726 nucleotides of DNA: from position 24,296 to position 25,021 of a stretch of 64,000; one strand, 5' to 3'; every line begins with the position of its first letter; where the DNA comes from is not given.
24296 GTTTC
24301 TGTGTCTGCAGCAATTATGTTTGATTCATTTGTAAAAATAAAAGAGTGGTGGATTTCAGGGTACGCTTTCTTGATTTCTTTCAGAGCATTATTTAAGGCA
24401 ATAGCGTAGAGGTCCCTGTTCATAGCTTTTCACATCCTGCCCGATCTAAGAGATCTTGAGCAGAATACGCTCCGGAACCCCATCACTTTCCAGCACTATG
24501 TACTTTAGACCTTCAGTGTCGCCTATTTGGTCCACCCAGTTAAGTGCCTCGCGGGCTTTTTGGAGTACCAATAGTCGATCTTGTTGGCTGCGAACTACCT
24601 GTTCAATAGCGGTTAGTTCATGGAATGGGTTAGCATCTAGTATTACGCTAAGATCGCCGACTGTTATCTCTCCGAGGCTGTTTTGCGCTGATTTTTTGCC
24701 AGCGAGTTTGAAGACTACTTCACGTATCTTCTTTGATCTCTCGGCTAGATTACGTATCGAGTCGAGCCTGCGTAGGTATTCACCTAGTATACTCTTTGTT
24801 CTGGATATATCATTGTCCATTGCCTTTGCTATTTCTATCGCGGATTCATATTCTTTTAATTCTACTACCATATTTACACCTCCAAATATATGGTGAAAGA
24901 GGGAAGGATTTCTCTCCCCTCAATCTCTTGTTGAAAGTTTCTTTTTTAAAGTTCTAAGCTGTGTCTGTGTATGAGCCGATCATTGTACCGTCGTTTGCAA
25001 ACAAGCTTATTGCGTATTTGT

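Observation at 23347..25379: Operon linking a type IV pilin-like gene to two roadblock/LC7 proteins, one with an AbrB-like domain, and a coiled-coil protein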

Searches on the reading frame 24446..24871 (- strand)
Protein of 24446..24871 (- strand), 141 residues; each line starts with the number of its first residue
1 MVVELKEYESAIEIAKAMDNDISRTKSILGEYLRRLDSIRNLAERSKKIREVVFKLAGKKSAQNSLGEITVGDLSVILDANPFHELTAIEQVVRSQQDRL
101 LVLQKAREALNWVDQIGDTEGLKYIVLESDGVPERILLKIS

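Call 4: search_protein_families(library=pfam, proteins=[window:24446-24871:-], max_evalue=1)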
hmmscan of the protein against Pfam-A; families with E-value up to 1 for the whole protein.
window:24446-24871:- (141 aa): 2 families
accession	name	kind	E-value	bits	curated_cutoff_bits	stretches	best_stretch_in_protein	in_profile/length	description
PF22431.2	COG2p_C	-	0.044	14.7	27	1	14-60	9-57/139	COG2p C-terminal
PF13096.11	CENP-P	-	0.14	12.3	25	1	69-115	31-77/177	CENP-A-nucleosome distal (CAD) centromere subunit, CENP-P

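Call 10: search_protein_families(library=ncbifam, proteins=[window:24446-24871:-], max_evalue=10)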
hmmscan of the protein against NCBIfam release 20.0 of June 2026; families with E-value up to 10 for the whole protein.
window:24446-24871:- (141 aa): 2 families
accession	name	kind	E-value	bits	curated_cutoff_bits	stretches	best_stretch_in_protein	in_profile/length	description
NF005537.0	PRK07199.1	subfamily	0.041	13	322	1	79-128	141-190/301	ribose-phosphate diphosphokinase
NF001070.0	PRK00118.1-6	equivalog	0.12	12.7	117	1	16-63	49-96/110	putative DNA-binding protein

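Call 19: find_homologous_proteins(query=window:24449-24871:-, max_evalue=0.01)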
Query window:24449-24871:- (141 aa): 3803 proteins with E <= 0.01 among 3867 candidates; the best 120 are listed.
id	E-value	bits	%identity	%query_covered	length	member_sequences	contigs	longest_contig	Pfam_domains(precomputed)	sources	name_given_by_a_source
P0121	1.8e-80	285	100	100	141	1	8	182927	-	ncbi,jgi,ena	jgi:hypothetical protein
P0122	4.4e-80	284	99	100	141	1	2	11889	-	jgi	jgi:hypothetical protein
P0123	4.5e-80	284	99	100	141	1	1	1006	-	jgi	jgi:hypothetical protein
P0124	7.1e-80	283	99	100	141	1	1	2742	-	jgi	-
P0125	9.4e-80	283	99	100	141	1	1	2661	-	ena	-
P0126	2.7e-79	281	99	100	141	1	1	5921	-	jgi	-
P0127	2.7e-79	281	99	100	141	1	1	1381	-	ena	-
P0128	3.4e-79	281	98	100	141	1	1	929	-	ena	-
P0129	3.8e-79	281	99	100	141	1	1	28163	-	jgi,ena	-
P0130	6.0e-79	280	97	100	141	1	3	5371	-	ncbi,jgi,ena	ncbi:MAG: hypothetical protein PVI43_04130 [Candidatus Bathyarchaeota archaeon]|jgi:hypothetical pro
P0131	6.4e-79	280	98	100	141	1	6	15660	-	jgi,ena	-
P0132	6.5e-79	280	98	100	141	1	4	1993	-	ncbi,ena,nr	ncbi:hypothetical protein MUO71_00305 [Candidatus Bathyarchaeota archaeon]|nr:hypothetical protein [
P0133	7.4e-79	280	98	100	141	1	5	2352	-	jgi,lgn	-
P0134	8.1e-79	280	97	100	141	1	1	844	-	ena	-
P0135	8.5e-79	280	97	100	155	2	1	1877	-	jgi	jgi:hypothetical protein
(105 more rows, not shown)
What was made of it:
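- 24446..24871 (-): 141-aa cytoplasmic alpha/beta protein ('hel141'): strand, 47-aa helix, hairpin, 29-aa helix, hairpin. It belongs to an unannotated family linked to type IV pilus loci. The ORF is intact and has a 100%-identical database protein, P0121 (call 19).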

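Call 33: search_protein_representatives(protein=window:24449-24871:-)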
Query: 141 residues. Proteins with E-value up to 0.001 (for the whole library): 127; up to 1e-10: 64; up to 1e-30: 13. The best 127 are listed.
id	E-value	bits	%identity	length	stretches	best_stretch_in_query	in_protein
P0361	9.1e-57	206.8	72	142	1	1-140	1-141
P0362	1.4e-56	206.2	72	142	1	1-141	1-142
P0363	2.1e-41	157.2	59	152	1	2-139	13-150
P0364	5.2e-41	155.9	58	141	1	1-140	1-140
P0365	8.9e-41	155.2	55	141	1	1-141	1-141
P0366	6.3e-40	152.4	56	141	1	2-140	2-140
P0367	2.9e-39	150.3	57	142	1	1-139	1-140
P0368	5.6e-36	139.7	66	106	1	36-140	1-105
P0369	7.0e-34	132.9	47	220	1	3-141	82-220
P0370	9.4e-34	132.5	48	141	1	3-140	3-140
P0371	3.8e-33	130.5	68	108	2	65-141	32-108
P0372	7.1e-33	129.6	48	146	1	1-138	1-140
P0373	7.5e-32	126.3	45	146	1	1-141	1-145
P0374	1.3e-30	122.4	49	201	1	5-140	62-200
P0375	1.4e-29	119.0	46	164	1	1-139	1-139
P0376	2.9e-29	118.0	44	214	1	3-141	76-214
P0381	1.9e-25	105.6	44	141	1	1-140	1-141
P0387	1.2e-20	90.2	37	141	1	1-140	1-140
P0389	7.4e-20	87.6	40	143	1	3-140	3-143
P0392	4.7e-19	85.0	36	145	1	3-140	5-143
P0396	1.7e-17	80.0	37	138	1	1-139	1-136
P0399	3.4e-17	79.0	35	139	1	3-140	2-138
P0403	1.3e-15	73.8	36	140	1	1-140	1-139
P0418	8.7e-12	61.5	30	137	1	5-139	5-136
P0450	2.9e-07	46.9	27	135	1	7-139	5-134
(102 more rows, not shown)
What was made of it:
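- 24446..24871 (-): There are 127 clusters at 50% identity (call 33).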

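Call 37: search_solved_structures(query=A4, max_evalue=10, show_alignments=2)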
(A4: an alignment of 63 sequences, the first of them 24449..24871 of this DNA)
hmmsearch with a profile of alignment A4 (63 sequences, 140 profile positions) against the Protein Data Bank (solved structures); distinct sequences matched with E-value up to 10: 122 (the best 60 are shown).
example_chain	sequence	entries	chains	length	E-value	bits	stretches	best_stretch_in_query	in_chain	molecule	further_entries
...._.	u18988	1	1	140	0.002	21.4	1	3-52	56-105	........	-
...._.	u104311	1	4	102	0.0034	20.6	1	9-40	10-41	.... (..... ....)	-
4ua1_A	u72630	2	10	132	0.024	17.9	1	9-62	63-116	Regulatory protein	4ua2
1wyy_A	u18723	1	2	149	0.033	17.4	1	12-105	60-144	E2 Glycoprotein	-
1wpa_A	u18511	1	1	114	0.039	17.2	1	3-52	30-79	Occludin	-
3g7c_A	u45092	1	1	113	0.04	17.2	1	3-52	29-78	Occludin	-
7wxz_A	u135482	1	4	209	0.079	16.2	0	47-106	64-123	Spike protein S2'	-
7y9n_A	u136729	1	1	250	0.099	15.9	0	16-105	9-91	Spike protein S2',5HB-H2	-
7olc_LZ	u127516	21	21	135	0.11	15.8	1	40-100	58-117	60S ribosomal protein L27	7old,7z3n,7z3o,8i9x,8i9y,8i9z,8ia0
7cot_A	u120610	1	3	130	0.15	15.3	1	49-105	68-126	Spike glycoprotein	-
6lxt_A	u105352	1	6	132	0.16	15.2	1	49-105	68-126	Spike protein S2, Spike protein S2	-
3s84_A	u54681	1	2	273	0.17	15.1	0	11-103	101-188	Apolipoprotein A-IV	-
5vgz_E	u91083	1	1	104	0.2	14.9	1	16-62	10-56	26S proteasome regulatory subunit 10B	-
2zdi_C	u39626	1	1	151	0.22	14.8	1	16-71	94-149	Prefoldin subunit alpha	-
9ugr_A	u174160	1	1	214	0.24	14.7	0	8-44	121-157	Syn-F4-Link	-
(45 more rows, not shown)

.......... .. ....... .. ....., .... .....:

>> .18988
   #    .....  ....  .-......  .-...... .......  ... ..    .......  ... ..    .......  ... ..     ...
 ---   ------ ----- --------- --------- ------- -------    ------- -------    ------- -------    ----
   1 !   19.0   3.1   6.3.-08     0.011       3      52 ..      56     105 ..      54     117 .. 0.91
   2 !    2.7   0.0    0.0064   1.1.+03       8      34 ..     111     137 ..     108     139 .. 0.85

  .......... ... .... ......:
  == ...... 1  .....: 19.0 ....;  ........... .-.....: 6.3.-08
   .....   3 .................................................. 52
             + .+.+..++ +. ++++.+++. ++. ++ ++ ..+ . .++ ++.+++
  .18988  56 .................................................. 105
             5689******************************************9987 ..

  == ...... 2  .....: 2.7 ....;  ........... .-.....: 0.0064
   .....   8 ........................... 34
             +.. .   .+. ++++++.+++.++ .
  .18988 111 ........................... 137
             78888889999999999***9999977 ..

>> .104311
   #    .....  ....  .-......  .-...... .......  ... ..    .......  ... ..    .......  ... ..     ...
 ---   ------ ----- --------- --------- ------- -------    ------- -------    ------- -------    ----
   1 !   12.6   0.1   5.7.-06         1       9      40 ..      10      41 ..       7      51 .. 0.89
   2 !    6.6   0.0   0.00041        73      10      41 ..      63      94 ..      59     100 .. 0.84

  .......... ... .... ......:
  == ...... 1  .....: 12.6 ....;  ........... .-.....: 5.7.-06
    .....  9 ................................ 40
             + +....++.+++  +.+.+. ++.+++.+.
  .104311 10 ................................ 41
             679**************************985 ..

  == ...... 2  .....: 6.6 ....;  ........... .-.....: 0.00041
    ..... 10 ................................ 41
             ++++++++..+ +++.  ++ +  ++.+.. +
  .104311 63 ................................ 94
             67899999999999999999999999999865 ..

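Call 38: search_protein_families(library=pfam, alignment_id=A4, max_evalue=0.01)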
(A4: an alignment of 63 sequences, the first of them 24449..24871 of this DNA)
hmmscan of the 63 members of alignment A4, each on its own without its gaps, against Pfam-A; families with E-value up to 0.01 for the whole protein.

A. member 1, window:24449-24871:- (141 aa): 0 families

B. families by the number of members that match (of 63 scanned): 86 families (the first 25 are shown)
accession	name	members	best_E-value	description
PF02996.22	Prefoldin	7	0.00025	Prefoldin subunit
PF13093.11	FTA4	5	6.2e-05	Kinetochore complex Fta4 of Sim4 subunit, or CENP-50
PF05859.17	Mis12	5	0.00019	Mis12 protein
PF15456.11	Uds1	5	0.00039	Up-regulated During Septation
PF10046.14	BLOC1_2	5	0.00069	Biogenesis of lysosome-related organelles complex-1 subunit 2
PF02050.21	FliJ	4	2.8e-06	Flagellar FliJ protein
PF24611.2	Spectrin_Anc-1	4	4.1e-05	Nuclear anchorage protein 1, spectrin-like repeat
PF23991.1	DUF7310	3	0.00058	Coiled-coil region of unknown function (DUF7310)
PF18595.6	Nuf2_DHR10-like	3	0.0019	Nuf2, DHR10-like domain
PF04977.20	DivIC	3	0.0023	Septum formation initiator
PF06103.16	DUF948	3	0.0051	Bacterial protein of unknown function (DUF948)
PF08286.16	Spc24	3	0.0056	Spc24 subunit of Ndc80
PF01920.25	Prefoldin_2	3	0.0078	Prefoldin subunit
PF06160.17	EzrA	2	0.00028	Septation ring formation regulator, EzrA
PF01442.23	Apolipoprotein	2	0.00038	Apolipoprotein A1/A4/E domain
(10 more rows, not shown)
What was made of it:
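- Closest known: Prefoldin subunits, and coiled-coil partners of export or rotary ATPases. Same: Several family members hit Prefoldin or FliJ below threshold (call 38).
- Seven of 63 family members hit Pfam Prefoldin below threshold (call 38).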

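Call 39: find_encoding_contigs(protein=P0450, flank=5000, max_places=2)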
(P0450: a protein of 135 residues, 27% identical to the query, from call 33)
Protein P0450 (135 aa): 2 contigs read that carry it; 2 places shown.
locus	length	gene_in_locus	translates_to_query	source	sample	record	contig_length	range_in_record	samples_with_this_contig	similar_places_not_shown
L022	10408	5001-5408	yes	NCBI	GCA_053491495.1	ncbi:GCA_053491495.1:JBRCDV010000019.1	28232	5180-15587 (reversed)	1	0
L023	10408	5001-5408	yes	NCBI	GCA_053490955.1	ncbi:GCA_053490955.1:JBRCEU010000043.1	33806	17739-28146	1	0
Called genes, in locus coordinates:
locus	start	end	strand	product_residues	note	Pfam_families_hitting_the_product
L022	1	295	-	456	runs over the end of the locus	PF01134:GIDA (faint), PF01262:AlaDh_PNT_C (faint), PF01266:DAO (faint), PF07992:Pyr_redox_2, PF12831:FAD_oxidored, PF13738:Pyr_redox_3, PF00070:Pyr_redox, PF02852:Pyr_redox_dim, +1 more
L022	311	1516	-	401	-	PF00364:Biotin_lipoyl, PF25997:BSH_YhbJ (weak), PF02817:E3_binding, PF00198:2-oxoacid_dh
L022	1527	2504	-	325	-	PF02779:Transket_pyr, PF02780:Transketolase_C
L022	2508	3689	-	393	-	PF00676:E1_dh, PF13292:DXP_synthase_N (weak)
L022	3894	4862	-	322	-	PF13495:Phage_int_SAM_4 (faint), PF00589:Phage_integrase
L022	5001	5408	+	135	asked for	-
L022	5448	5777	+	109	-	-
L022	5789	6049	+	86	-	-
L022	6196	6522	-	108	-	-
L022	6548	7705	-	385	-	PF04406:TP6A_N, PF20768:Topo_VI_alpha, PF21180:TOP6A-Spo11_Toprim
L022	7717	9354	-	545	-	PF02518:HATPase_c, PF13589:HATPase_c_3, PF09239:Topo-VIb_trans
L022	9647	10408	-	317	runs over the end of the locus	PF01916:DS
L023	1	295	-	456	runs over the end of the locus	PF01134:GIDA (faint), PF01262:AlaDh_PNT_C (faint), PF01266:DAO (faint), PF07992:Pyr_redox_2, PF12831:FAD_oxidored, PF13738:Pyr_redox_3, PF00070:Pyr_redox, PF02852:Pyr_redox_dim, +1 more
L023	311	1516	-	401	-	PF00364:Biotin_lipoyl, PF25997:BSH_YhbJ (weak), PF02817:E3_binding, PF00198:2-oxoacid_dh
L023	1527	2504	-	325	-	PF02779:Transket_pyr, PF02780:Transketolase_C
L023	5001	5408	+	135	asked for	-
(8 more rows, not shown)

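Call 40: find_encoding_contigs(protein=P0418, flank=5000, max_places=2)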
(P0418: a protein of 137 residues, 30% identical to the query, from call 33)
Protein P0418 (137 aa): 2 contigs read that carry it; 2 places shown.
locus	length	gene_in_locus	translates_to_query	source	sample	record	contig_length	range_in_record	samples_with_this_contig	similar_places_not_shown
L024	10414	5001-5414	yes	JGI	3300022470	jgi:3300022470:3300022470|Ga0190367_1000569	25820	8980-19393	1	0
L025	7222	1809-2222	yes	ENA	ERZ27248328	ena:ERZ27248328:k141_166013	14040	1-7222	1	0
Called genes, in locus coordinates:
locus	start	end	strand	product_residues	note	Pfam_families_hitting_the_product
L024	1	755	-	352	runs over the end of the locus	PF00752:XPG_N, PF00867:XPG_I, PF01367:5_3_exonuc (weak)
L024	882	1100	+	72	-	PF07754:Ribosomal_aS21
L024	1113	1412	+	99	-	PF00736:EF1_GNE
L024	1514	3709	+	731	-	PF02359:CDC48_N, PF02933:CDC48_2, PF05496:RuvB_N (weak), PF00004:AAA, PF07724:AAA_2 (weak), PF17862:AAA_lid_3, PF00004:AAA, PF17862:AAA_lid_3, +20 more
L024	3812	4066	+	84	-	-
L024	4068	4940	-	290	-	PF01026:TatD_DNase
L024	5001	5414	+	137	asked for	-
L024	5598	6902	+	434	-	PF00464:SHMT, PF00155:Aminotran_1_2 (faint), PF01212:Beta_elim_lyase, PF01041:DegT_DnrJ_EryC1 (weak)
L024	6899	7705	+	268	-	PF02633:Creatininase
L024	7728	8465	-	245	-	PF05732:RepL (faint), PF08279:HTH_11 (faint), PF12802:MarR_2 (weak), PF13412:HTH_24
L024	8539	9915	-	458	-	PF02403:Seryl_tRNA_N, PF00587:tRNA-synt_2b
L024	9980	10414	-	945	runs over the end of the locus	PF00270:DEAD, PF04851:ResIII (weak), PF00271:Helicase_C, PF19306:WHD_Lhr, PF08494:DEAD_assoc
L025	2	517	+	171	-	?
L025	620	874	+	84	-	-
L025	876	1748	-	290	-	PF01026:TatD_DNase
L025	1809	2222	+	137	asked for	-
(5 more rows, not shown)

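Call 42: predict_structure(alignment_id=A4)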
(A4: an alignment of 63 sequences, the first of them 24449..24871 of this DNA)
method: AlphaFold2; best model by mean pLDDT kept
length: 141 residues; sequences in the alignment: 63
mean_pLDDT: 91.7   pTM: 0.80
mean pLDDT of the five models: 91.7, 91.7, 91.1, 89.8, 89.3
residues with pLDDT >= 90: 102; 70-90: 33; 50-70: 6; < 50: 0
segments of 3 or more residues with pLDDT < 50: none
pLDDT, mean of each block of 10 residues (from residue 1): 94 96 98 97 92 86 71 89 94 97 96 84 95 95 81
secondary structure, 60 per line:
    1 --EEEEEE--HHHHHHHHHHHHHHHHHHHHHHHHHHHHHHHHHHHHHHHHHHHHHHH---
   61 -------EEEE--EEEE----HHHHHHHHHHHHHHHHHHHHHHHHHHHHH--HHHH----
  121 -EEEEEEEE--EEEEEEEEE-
elements in order: E3-8 H11-57 E68-71 E74-77 H82-110 H113-116 E122-129 E132-140
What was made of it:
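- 24446..24871 (-): AF2 gives pLDDT 91.7 and pTM 0.80 (call 42).
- On Prefoldin (PF02996/PF01920), for the 141-aa protein: The predicted order is strand-helix-hairpin-helix-hairpin (call 42).
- The predicted topology (beta-alpha-betabeta-alpha-betabeta) is not that of prefoldin alpha or beta subunits (call 42).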

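Call 45: fold_search(model_id=the predicted structure, library=pdb)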
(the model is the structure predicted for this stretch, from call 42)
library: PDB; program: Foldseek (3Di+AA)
matches with E <= 10: 419; with E <= 0.001: 0
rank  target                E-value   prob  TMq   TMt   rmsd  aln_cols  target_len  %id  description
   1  6nr8_6                2.0e-01  0.80  0.39  0.51   6.8       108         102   11  hTRiC-hPFD Class6 (released 2019-06-19)
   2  2zqm                  2.0e-01  0.41  0.27  0.32  11.3       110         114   15  Crystal structure of the prefoldin beta subunit from Thermococcus strain KS-1 (released 2008-08-26)
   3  2zdi_A                2.5e-01  0.41  0.26  0.35  10.1       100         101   15  Crystal structure of Prefoldin from Pyrococcus horikoshii OT3 (released 2008-02-05)
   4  7ung_C4               3.7e-01  0.35  0.30  0.20  11.1       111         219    9  48-nm repeat of the human respiratory doublet microtubule (released 2022-10-05)
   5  5of9_A                3.7e-01  0.18  0.22  0.09  10.1       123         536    9  Crystal structure of human MORC2 (residues 1-603) (released 2018-02-14)
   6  5ofa_B                4.0e-01  0.23  0.26  0.10  10.9       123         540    9  Crystal structure of human MORC2 (residues 1-603) with spinal muscular atrophy mutation T424R (released 2018-02-14)
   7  6nr8_4                4.3e-01  0.30  0.26  0.33  10.3        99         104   13  hTRiC-hPFD Class6 (released 2019-06-19)
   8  3vr5_G                4.3e-01  0.30  0.29  0.25   9.2       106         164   12  Crystal structure of nucleotide-free Enterococcus hirae V1-ATPase [eV1(L)] (released 2013-01-16)
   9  6nr8_1                4.3e-01  0.28  0.29  0.36   9.6       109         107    7  hTRiC-hPFD Class6 (released 2019-06-19)
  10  5ofa_A                4.3e-01  0.18  0.24  0.09  11.1       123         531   10  Crystal structure of human MORC2 (residues 1-603) with spinal muscular atrophy mutation T424R (released 2018-02-14)
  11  2zdi_B                5.2e-01  0.25  0.26  0.33  10.2       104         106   16  Crystal structure of Prefoldin from Pyrococcus horikoshii OT3 (released 2008-02-05)
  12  6nr8_2                5.2e-01  0.18  0.23  0.29  11.7        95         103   17  hTRiC-hPFD Class6 (released 2019-06-19)
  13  5ofb_B                5.5e-01  0.16  0.24  0.10   9.9       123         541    9  Crystal structure of human MORC2 (residues 1-603) with spinal muscular atrophy mutation S87L (released 2018-02-14)
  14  8k91_A                5.9e-01  0.14  0.21  0.05  14.4       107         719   19  CryoEM structure of LonC S582A hepatmer with Lysozyme (released 2024-08-07)
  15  5ofb_A                6.3e-01  0.15  0.23  0.09  11.6       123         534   10  Crystal structure of human MORC2 (residues 1-603) with spinal muscular atrophy mutation S87L (released 2018-02-14)
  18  1fxk_A                7.6e-01  0.21  0.26  0.33  10.1       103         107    9  CRYSTAL STRUCTURE OF ARCHAEAL PREFOLDIN (GIMC). (released 2000-12-06)
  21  1fxk_B                9.2e-01  0.16  0.25  0.32  13.6       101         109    8  CRYSTAL STRUCTURE OF ARCHAEAL PREFOLDIN (GIMC). (released 2000-12-06)
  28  2zdi_C                1.2e+00  0.20  0.32  0.30  13.2       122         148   10  Crystal structure of Prefoldin from Pyrococcus horikoshii OT3 (released 2008-02-05)
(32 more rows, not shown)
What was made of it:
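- On Prefoldin (PF02996/PF01920), for the 141-aa protein: The best Foldseek E is 0.2 (call 45).
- Closest known: Prefoldin subunits, and coiled-coil partners of export or rotary ATPases. Same: They give the weak best structural matches for hel141 (call 45).
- Foldseek's best, though weak, matches for hel141 are prefoldin subunits: 6nr8_6 at E 0.2 and probability 0.80, then 2zqm, 2zdi and 1fxk (call 45).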

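Call 51: find_encoding_contigs(protein=P0373, flank=4000, max_places=2)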
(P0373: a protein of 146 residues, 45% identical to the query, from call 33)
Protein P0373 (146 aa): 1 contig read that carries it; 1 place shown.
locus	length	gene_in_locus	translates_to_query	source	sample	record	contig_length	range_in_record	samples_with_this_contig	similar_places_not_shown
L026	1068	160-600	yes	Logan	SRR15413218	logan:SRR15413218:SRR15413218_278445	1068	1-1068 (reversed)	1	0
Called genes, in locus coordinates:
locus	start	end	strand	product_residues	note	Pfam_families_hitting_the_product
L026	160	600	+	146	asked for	-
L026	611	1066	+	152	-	?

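Call 52: find_encoding_contigs(protein=P0387, flank=4000, max_places=2)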
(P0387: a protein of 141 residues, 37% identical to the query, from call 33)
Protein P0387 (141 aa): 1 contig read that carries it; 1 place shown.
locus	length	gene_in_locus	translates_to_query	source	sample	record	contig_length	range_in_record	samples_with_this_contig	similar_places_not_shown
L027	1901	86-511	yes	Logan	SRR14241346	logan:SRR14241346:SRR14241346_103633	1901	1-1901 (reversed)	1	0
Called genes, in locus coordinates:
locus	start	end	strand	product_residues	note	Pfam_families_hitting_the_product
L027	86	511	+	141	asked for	-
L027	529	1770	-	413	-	-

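Call 53: find_encoding_contigs(protein=P0376, flank=4000, max_places=2)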
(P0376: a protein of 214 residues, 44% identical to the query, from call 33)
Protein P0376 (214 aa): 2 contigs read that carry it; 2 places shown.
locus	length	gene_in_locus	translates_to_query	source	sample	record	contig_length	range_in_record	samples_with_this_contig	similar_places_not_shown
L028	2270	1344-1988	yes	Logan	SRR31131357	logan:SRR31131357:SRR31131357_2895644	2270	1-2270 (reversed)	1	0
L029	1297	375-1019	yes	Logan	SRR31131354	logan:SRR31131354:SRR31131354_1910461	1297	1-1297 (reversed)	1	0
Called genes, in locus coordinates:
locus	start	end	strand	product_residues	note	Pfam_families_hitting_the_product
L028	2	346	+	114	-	?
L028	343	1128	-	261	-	PF21948:LplA-B_cat, PF03099:BPL_LplA_LipB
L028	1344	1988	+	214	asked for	-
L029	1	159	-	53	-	?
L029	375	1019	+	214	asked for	-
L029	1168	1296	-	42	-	?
